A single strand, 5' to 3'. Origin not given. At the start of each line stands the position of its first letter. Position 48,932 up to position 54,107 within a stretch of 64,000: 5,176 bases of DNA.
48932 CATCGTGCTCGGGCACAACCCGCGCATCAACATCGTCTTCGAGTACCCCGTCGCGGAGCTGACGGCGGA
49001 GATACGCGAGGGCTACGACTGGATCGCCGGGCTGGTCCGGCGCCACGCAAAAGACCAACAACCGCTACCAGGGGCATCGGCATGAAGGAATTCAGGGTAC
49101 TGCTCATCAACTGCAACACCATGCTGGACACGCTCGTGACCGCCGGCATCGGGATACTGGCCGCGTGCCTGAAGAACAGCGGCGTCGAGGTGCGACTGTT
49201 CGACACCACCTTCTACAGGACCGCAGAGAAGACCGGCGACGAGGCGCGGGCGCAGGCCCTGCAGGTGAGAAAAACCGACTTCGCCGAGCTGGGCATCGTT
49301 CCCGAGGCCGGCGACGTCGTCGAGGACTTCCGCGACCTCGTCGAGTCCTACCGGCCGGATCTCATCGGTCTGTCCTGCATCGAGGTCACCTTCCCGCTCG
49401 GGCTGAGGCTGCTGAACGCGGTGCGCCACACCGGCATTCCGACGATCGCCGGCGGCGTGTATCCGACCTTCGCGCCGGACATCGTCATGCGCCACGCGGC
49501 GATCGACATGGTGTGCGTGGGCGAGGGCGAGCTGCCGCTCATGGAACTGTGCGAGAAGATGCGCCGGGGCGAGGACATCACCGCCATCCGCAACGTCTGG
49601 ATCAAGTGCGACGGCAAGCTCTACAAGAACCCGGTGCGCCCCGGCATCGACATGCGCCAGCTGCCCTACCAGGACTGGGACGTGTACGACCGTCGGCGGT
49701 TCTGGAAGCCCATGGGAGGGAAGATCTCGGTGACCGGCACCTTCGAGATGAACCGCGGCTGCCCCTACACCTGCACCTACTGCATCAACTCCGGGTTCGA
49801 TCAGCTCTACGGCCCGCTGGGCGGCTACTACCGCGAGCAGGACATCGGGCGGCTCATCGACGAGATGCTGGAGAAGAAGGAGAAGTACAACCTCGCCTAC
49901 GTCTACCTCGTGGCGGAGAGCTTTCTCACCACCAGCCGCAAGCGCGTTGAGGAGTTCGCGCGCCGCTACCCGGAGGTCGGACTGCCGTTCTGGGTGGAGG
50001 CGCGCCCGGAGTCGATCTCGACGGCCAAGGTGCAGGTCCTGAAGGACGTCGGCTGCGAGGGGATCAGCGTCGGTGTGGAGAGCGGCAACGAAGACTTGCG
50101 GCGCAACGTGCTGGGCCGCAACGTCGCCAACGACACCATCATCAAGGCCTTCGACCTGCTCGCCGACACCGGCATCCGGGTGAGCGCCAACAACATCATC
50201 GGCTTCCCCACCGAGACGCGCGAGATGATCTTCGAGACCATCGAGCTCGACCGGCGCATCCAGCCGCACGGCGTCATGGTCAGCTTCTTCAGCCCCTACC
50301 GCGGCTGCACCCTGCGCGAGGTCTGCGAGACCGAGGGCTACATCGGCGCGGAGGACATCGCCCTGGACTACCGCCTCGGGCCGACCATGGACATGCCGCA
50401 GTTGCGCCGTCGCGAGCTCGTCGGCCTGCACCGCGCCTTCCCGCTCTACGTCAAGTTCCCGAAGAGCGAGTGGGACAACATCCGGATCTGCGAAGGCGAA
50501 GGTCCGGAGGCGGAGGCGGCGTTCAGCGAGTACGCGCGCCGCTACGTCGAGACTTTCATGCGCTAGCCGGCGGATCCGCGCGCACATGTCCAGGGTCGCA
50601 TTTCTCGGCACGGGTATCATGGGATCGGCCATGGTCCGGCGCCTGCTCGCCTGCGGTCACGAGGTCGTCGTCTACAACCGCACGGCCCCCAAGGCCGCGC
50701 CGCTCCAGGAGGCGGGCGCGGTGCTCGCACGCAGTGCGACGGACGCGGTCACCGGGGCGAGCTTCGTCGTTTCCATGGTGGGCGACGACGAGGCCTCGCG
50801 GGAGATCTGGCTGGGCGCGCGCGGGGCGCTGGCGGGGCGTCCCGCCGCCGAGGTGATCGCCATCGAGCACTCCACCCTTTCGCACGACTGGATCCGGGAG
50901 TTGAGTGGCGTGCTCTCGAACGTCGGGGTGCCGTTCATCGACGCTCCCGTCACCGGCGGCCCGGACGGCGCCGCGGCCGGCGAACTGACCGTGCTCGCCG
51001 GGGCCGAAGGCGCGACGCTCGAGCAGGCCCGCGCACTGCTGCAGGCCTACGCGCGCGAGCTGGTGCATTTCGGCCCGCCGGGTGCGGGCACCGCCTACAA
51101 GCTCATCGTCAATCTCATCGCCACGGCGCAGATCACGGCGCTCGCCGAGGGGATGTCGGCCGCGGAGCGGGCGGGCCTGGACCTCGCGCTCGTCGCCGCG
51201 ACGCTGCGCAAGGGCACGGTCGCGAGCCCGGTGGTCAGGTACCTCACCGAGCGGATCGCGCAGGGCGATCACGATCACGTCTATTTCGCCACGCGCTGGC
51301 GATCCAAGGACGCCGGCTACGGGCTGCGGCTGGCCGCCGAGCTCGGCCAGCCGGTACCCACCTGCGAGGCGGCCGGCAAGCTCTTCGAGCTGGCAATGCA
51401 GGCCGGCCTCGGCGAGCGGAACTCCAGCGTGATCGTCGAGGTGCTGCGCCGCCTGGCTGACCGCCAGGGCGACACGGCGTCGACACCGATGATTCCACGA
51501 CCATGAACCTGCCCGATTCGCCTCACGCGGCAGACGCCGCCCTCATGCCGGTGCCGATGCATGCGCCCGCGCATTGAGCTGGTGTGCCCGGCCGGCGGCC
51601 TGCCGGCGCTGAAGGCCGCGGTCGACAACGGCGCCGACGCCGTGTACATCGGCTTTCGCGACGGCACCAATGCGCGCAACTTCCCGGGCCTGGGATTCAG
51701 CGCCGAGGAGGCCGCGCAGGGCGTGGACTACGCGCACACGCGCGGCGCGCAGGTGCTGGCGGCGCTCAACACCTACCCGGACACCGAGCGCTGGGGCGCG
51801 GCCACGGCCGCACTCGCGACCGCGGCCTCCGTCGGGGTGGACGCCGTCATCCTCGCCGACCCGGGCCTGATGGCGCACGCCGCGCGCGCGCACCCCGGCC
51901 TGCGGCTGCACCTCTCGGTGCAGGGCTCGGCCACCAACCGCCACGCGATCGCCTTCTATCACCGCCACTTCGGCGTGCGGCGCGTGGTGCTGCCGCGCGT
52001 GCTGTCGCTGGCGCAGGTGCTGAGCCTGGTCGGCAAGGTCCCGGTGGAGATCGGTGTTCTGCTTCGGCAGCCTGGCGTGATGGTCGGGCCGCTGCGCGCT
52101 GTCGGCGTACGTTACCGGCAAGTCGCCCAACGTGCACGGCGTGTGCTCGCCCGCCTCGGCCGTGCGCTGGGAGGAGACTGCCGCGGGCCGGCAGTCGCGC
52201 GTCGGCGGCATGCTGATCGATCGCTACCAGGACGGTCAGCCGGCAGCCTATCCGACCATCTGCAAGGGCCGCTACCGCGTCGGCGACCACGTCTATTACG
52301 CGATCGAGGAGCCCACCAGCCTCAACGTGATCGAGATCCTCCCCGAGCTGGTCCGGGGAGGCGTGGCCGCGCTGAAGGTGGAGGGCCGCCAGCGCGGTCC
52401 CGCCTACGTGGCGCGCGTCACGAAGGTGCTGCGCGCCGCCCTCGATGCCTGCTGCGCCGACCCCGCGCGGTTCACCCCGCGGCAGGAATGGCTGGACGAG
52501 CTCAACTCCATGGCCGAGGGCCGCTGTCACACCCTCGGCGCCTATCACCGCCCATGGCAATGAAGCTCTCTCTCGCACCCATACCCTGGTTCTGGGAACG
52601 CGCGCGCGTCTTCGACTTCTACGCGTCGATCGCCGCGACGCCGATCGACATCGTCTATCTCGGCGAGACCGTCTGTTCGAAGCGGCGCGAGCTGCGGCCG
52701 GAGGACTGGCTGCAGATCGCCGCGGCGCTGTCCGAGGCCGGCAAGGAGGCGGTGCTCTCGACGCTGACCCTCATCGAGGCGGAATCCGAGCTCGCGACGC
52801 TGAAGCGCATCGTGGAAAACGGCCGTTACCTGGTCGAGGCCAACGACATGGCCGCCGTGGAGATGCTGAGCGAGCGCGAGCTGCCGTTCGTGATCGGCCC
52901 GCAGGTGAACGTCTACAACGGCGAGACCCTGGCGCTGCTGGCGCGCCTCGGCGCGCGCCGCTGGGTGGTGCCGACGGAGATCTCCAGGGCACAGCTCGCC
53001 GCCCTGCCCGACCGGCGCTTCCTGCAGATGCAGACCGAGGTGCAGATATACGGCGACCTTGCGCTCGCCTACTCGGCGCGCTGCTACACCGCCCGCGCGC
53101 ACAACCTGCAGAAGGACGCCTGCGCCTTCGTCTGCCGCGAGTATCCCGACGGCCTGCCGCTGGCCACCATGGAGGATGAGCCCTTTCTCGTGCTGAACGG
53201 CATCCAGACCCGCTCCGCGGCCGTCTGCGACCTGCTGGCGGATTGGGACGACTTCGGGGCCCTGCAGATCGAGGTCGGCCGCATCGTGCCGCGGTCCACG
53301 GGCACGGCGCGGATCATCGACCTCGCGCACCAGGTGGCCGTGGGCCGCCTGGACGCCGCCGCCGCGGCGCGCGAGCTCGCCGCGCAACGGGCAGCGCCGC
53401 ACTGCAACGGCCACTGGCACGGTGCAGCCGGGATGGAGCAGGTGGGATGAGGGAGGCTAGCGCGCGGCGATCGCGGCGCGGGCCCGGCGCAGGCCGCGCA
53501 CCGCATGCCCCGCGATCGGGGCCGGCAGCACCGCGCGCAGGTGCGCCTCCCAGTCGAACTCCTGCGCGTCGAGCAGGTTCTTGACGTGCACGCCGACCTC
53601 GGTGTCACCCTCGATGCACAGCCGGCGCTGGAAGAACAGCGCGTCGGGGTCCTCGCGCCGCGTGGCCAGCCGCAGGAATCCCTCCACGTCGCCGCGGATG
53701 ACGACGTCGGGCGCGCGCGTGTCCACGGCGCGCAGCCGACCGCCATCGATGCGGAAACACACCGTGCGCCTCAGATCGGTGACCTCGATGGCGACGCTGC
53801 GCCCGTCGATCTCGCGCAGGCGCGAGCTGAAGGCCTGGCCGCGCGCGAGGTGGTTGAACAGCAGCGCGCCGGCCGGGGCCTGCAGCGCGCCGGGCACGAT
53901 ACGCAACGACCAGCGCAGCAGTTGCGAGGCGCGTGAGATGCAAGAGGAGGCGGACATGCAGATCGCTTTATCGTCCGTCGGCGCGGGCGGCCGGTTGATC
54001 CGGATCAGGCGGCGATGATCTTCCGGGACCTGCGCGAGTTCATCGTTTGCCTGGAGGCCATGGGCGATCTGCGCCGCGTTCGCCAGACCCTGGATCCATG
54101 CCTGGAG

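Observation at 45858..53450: Six tightly packed genes behind a perfect FNR box: Mo-oxidoreductase, TIM barrel, B12-rSAM, NAD-dehydrogenase, ubiU, ubiV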

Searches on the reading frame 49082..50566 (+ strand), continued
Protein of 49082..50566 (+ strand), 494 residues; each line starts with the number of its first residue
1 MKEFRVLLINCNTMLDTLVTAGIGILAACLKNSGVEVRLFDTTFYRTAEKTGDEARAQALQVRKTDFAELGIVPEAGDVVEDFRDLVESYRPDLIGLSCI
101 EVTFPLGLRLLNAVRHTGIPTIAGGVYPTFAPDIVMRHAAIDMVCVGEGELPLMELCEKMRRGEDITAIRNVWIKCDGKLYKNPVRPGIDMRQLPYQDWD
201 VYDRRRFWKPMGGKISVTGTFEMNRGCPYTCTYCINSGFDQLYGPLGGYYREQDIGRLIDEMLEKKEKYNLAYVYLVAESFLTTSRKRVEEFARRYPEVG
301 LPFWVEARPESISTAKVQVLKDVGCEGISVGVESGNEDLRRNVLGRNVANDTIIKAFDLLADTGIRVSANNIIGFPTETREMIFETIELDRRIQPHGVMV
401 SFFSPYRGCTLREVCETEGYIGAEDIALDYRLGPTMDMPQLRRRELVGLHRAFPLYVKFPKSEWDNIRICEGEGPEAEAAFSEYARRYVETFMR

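Call 66: search_protein_families(library=pfam, proteins=[L008:2-436:+, L008:6855-7646:+, L008:7748-8989:+, L008:11485-12489:+, L008:3371-4684:+], max_evalue=0.01)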
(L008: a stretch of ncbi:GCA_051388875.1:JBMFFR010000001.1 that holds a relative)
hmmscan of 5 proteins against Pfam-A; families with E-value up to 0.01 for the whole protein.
L008:2-436:+ (145 aa): 0 families

L008:6855-7646:+ (264 aa): 0 families

L008:7748-8989:+ (414 aa): 1 family
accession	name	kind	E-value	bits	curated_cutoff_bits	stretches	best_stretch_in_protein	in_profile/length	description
PF00180.25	Iso_dh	-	2.1e-94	317.1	27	1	31-410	2-348/348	Isocitrate/isopropylmalate dehydrogenase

L008:11485-12489:+ (335 aa): 1 family
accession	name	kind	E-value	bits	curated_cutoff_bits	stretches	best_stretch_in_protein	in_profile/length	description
PF03706.18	LPG_synthase_TM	-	2.1e-37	129.7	33.4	1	24-318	5-293/302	Lysylphosphatidylglycerol synthase TM region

L008:3371-4684:+ (438 aa): 1 family
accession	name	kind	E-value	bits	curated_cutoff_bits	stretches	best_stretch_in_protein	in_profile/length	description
PF01066.26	CDP-OH_P_transf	-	1.8e-13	51.6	22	1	242-404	3-138/152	CDP-alcohol phosphatidyltransferase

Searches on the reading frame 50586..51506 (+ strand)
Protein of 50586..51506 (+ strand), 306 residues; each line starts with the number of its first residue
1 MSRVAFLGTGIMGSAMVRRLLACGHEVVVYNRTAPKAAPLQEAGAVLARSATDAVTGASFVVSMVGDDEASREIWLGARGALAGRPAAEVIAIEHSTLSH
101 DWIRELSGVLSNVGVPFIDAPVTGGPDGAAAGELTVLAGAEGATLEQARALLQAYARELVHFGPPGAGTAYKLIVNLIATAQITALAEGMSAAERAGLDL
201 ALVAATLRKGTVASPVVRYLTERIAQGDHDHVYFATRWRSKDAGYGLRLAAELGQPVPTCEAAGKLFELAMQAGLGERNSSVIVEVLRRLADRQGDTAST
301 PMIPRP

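Call 12: search_protein_families(library=pfam, proteins=[window:50586-51506:+])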
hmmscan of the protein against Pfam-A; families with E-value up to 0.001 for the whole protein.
window:50586-51506:+ (306 aa): 5 families
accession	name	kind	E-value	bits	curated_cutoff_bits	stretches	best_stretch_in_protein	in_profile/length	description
PF03446.21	NAD_binding_2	-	1.4e-36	126.4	21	1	3-162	1-159/161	NAD binding domain of 6-phosphogluconate dehydrogenase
PF14833.11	NAD_binding_11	-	9.9e-18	65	30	1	166-287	1-122/122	NAD-binding of NADP-dependent 3-hydroxyisobutyrate dehydrogenase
PF03807.23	F420_oxidored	-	1.9e-10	41.6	21.6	1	3-63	1-65/94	NADP oxidoreductase coenzyme F420-dependent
PF02826.25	2-Hacid_dh_C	-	0.00017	21.5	25.1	1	2-71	37-105/178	D-isomer specific 2-hydroxyacid dehydrogenase, NAD binding domain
PF13241.12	NAD_binding_7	-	0.00018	22.5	22.1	1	3-79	9-83/104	Putative NAD(P)-binding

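Call 13: search_protein_families(library=ncbifam, proteins=[window:50586-51506:+], max_evalue=0.00001)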
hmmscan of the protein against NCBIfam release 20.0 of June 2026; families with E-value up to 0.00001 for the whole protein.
window:50586-51506:+ (306 aa): 10 families
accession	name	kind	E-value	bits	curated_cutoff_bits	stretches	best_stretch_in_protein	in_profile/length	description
TIGR01505.1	tartro_sem_red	equivalog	2.5e-42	145.1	340.75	1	3-293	1-289/291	2-hydroxy-3-oxopropionate reductase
TIGR01692.1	HIBADH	equivalog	2.9e-41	141.7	291.6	1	6-288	1-288/288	3-hydroxyisobutyrate dehydrogenase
NF008592.0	PRK11559.1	equivalog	1.2e-40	139.6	397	1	2-292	3-291/296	2-hydroxy-3-oxopropionate reductase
NF012005.0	PRK15461.1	equivalog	9.2e-36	123.5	348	1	1-291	1-290/298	sulfolactaldehyde 3-reductase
NF043037.1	ThreonDh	equivalog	1.6e-35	123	350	1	3-287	4-287/297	L-threonate dehydrogenase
NF011633.0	PRK15059.1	equivalog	2.3e-24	86.1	451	1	4-292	3-288/292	2-hydroxy-3-oxopropionate reductase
NF007161.0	PRK09599.1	subfamily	7.3e-19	68.1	271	1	4-236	3-240/302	NADP-dependent phosphogluconate dehydrogenase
TIGR00872.1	gnd_rel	equivalog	9e-15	54.7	297.2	1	4-258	3-260/299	phosphogluconate dehydrogenase (NAD(+)-dependent, decarboxylating)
NF006765.0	PRK09287.1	equivalog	1.7e-06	27.2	413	0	3-189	5-200/476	NADP-dependent phosphogluconate dehydrogenase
TIGR00873.1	gnd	equivalog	3.5e-06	26.1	426.7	0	5-192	3-199/467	decarboxylating NADP(+)-dependent phosphogluconate dehydrogenase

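Call 76: search_solved_structures(query=window:50586-51503:+, max_evalue=1e-25)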
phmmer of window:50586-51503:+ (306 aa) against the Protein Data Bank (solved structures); distinct sequences matched with E-value up to 1e-25: 16.
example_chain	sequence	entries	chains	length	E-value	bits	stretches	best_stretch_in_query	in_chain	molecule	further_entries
3w6u_A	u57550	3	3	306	1.4e-44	155.8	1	3-277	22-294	6-phosphogluconate dehydrogenase, NAD-binding protein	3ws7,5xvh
3w6z_A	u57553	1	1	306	9.5e-44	153.1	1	3-277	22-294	6-phosphogluconate dehydrogenase, NAD-binding protein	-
3pdu_A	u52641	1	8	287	8.6e-34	120.4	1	2-287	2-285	3-hydroxyisobutyrate dehydrogenase family protein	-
2uyy_A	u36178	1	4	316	3.5e-32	115.2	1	3-279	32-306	N-PAC PROTEIN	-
3q3c_A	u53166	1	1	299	1.4e-31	113.2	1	1-285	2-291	Probable 3-hydroxyisobutyrate dehydrogenase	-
3obb_A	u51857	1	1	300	1.4e-31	113.2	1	1-285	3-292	Probable 3-hydroxyisobutyrate dehydrogenase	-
3pef_A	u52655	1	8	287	9.4e-31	110.5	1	3-286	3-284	6-phosphogluconate dehydrogenase, NAD-binding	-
3doj_A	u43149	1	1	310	7e-30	107.6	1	2-288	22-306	Dehydrogenase-like protein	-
9rb2_A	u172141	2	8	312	3.1e-29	105.5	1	1-291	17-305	Probable oxidoreductase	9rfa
4gbj_A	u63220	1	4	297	1.1e-28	103.7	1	3-267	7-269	6-phosphogluconate dehydrogenase NAD-binding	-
4dll_A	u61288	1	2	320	1.9e-28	102.9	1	3-286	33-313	2-hydroxy-3-oxopropionate reductase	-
1vpd_A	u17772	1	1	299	2.9e-28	102.3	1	3-284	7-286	TARTRONATE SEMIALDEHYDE REDUCTASE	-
3cky_A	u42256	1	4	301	3.8e-27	98.6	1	3-290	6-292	2-hydroxymethyl glutarate dehydrogenase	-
6sm7_A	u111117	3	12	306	1e-26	97.2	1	1-291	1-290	3-sulfolactaldehyde reductase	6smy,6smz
3qha_A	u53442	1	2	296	1.9e-26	96.4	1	3-277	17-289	Putative oxidoreductase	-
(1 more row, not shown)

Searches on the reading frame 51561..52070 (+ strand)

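Call 12: search_protein_families(library=pfam, proteins=[window:51561-52070:+])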
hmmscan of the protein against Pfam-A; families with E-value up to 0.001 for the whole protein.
window:51561-52070:+ (170 aa): 1 family
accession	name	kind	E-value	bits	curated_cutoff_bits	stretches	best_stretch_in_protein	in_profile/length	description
PF01136.24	Peptidase_U32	-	5e-21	75.5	22.4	1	82-166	5-88/233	Peptidase family U32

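Call 13: search_protein_families(library=ncbifam, proteins=[window:51561-52070:+], max_evalue=0.00001)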
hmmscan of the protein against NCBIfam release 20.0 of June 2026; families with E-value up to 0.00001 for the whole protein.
window:51561-52070:+ (170 aa): 2 families
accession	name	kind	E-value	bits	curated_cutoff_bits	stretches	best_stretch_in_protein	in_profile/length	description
NF047963.1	quinone_UbiU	equivalog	3.1e-70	236.9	440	1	5-166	1-162/331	ubiquinone anaerobic biosynthesis protein UbiU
NF011996.0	PRK15452.1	equivalog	4.4e-28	98.3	534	1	5-165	5-163/449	prephenate-dependent tRNA uridine(34) hydroxylase TrhP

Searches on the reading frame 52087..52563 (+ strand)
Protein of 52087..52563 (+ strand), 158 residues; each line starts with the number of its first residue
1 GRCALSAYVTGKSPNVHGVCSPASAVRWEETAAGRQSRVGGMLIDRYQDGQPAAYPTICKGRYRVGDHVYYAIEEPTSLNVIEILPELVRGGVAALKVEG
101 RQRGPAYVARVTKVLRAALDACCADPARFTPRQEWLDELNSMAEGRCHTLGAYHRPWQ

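Call 12: search_protein_families(library=pfam, proteins=[window:52087-52563:+])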
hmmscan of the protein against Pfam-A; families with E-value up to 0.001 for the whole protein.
window:52087-52563:+ (158 aa): 1 family
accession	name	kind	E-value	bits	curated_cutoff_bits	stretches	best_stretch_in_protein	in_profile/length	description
PF01136.24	Peptidase_U32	-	6.7e-27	94.7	22.4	1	1-158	100-233/233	Peptidase family U32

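Call 13: search_protein_families(library=ncbifam, proteins=[window:52087-52563:+], max_evalue=0.00001)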
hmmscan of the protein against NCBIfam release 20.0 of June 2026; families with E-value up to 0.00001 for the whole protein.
window:52087-52563:+ (158 aa): 2 families
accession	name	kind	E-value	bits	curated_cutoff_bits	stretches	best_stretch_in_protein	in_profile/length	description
NF047963.1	quinone_UbiU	equivalog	1.9e-69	234.4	440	1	1-158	174-331/331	ubiquinone anaerobic biosynthesis protein UbiU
NF011996.0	PRK15452.1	equivalog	3.9e-12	45.7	534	1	1-155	176-341/449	prephenate-dependent tRNA uridine(34) hydroxylase TrhP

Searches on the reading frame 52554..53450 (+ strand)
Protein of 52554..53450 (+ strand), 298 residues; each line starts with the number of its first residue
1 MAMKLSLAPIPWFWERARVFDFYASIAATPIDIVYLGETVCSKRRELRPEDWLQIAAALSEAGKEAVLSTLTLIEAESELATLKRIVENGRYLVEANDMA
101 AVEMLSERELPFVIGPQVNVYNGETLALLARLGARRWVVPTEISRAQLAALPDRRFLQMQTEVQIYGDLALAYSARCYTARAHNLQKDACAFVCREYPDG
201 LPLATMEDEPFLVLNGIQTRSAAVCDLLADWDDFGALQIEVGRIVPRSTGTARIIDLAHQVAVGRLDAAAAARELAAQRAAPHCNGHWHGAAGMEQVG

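Call 12: search_protein_families(library=pfam, proteins=[window:52554-53450:+])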
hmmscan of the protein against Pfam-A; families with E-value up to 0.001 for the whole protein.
window:52554-53450:+ (298 aa): 1 family
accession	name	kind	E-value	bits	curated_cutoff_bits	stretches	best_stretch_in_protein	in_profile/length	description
PF01136.24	Peptidase_U32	-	6.9e-17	61.9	22.4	1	91-196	16-124/233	Peptidase family U32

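Call 13: search_protein_families(library=ncbifam, proteins=[window:52554-53450:+], max_evalue=0.00001)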
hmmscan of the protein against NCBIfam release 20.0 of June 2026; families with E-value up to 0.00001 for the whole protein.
window:52554-53450:+ (298 aa): 2 families
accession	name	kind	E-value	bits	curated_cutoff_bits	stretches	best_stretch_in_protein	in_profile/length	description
NF011991.0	PRK15447.1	equivalog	4.4e-112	374.4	283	1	3-296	1-298/302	U32 family peptidase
NF047965.1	quinone_UbiV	equivalog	7.1e-111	370.4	275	1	4-295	1-292/292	ubiquinone anaerobic biosynthesis protein UbiV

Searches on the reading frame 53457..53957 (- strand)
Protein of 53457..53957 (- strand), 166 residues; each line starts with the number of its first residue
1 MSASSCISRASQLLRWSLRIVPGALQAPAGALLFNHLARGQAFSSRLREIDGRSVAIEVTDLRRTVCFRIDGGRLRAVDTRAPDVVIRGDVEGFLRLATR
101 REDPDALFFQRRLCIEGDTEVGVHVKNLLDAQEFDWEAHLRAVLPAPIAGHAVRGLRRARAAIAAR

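Call 55: search_protein_families(library=ncbifam, proteins=[window:53457-53957:-], max_evalue=1e-10)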
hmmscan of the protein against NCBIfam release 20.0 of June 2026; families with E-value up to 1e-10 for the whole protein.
window:53457-53957:- (166 aa): 1 family
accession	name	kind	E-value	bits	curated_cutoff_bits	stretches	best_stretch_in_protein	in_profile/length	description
NF047962.3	SCP2_dom_UbiT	equivalog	1.1e-35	122.6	46.9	1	18-135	1-119/120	ubiquinone anaerobic biosynthesis accessory factor UbiT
